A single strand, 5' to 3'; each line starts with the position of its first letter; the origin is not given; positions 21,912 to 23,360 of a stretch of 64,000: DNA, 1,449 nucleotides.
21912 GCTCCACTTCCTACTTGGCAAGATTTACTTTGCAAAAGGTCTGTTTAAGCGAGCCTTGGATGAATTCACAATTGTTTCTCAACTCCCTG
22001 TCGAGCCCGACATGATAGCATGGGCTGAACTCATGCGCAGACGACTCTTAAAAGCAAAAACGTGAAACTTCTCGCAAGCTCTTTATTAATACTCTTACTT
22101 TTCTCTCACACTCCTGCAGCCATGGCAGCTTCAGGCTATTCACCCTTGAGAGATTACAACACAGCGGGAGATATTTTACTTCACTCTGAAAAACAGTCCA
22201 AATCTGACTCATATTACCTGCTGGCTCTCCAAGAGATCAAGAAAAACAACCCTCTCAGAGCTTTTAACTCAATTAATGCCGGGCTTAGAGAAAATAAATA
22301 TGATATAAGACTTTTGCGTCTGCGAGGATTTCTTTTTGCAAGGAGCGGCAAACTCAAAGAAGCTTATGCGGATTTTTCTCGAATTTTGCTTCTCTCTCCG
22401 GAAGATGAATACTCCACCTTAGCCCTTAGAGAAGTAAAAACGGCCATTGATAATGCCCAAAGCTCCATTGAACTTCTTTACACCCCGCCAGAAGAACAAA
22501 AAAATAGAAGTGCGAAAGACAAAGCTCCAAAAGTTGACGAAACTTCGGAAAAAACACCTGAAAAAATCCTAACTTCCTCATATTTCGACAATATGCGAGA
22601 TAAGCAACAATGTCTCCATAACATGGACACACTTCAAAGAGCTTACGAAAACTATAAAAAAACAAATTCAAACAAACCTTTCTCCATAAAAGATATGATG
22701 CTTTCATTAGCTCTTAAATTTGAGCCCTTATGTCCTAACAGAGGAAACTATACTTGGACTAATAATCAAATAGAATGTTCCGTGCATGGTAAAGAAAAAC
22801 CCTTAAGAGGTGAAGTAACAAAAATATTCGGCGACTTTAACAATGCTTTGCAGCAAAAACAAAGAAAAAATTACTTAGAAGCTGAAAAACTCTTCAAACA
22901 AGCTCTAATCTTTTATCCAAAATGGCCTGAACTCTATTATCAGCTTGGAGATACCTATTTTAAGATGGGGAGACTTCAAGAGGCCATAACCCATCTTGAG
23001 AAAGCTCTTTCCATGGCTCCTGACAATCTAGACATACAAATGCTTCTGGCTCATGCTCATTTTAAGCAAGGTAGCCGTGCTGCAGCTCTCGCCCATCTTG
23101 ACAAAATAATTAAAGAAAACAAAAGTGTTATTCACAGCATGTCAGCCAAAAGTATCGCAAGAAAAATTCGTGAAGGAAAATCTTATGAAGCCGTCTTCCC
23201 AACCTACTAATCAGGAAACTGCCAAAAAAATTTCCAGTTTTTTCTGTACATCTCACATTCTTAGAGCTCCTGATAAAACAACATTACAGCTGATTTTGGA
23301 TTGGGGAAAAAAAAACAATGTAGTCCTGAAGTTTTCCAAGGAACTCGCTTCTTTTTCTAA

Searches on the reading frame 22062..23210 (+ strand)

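Call 13: search_protein_families(library=pfam, proteins=[window:22062-23210:+], max_evalue=0.001)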
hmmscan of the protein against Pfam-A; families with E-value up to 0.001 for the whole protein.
window:22062-23210:+ (382 aa): 17 families
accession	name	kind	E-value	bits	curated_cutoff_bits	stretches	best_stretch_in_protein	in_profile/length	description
PF07719.23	TPR_2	-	1.9e-20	71.7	27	1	289-322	1-34/34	Tetratricopeptide repeat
PF14559.12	TPR_19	-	7.1e-18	65.1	25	2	301-354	3-56/68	Tetratricopeptide repeat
PF00515.34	TPR_1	-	4.4e-17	61.5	27.8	1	290-322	2-34/34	Tetratricopeptide repeat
PF13428.12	TPR_14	-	7.3e-14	51.4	23.5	1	289-331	1-43/44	Tetratricopeptide repeat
PF13414.12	TPR_11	-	9.5e-14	51.3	26.8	2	296-337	1-42/42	TPR repeat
PF13371.12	TPR_9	-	7.3e-13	48.8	35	1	267-328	7-68/73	Tetratricopeptide repeat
PF13181.12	TPR_8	-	2.7e-12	46.2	25.7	1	290-322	2-34/34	Tetratricopeptide repeat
PF13432.12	TPR_16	-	3.1e-11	43.9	32.7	1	293-352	1-60/65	Tetratricopeptide repeat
PF13424.12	TPR_12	-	1.9e-09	38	30.1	1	266-320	14-76/77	Tetratricopeptide repeat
PF13374.12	TPR_10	-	7.9e-09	35.7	27.5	0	292-318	5-31/42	Tetratricopeptide repeat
PF12895.13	ANAPC3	-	1.5e-08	35.2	27.2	0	267-315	35-82/82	Anaphase-promoting complex, cyclosome, subunit 3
PF13431.12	TPR_17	-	4.2e-08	33.3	24.4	1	277-309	1-33/34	Tetratricopeptide repeat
PF23914.1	TPR_CcmH_CycH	-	1.4e-07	31.9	42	1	294-361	55-125/158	Cytochrome c-type biogenesis protein H TPR domain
PF14561.12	TPR_20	-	1.2e-06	29.1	25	1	307-355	6-54/90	Tetratricopeptide repeat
PF24575.1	TPR_Slam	-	1.5e-05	25.8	35.2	0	302-343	60-101/104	Surface lipoprotein assembly modifier, N-terminal TPR repeats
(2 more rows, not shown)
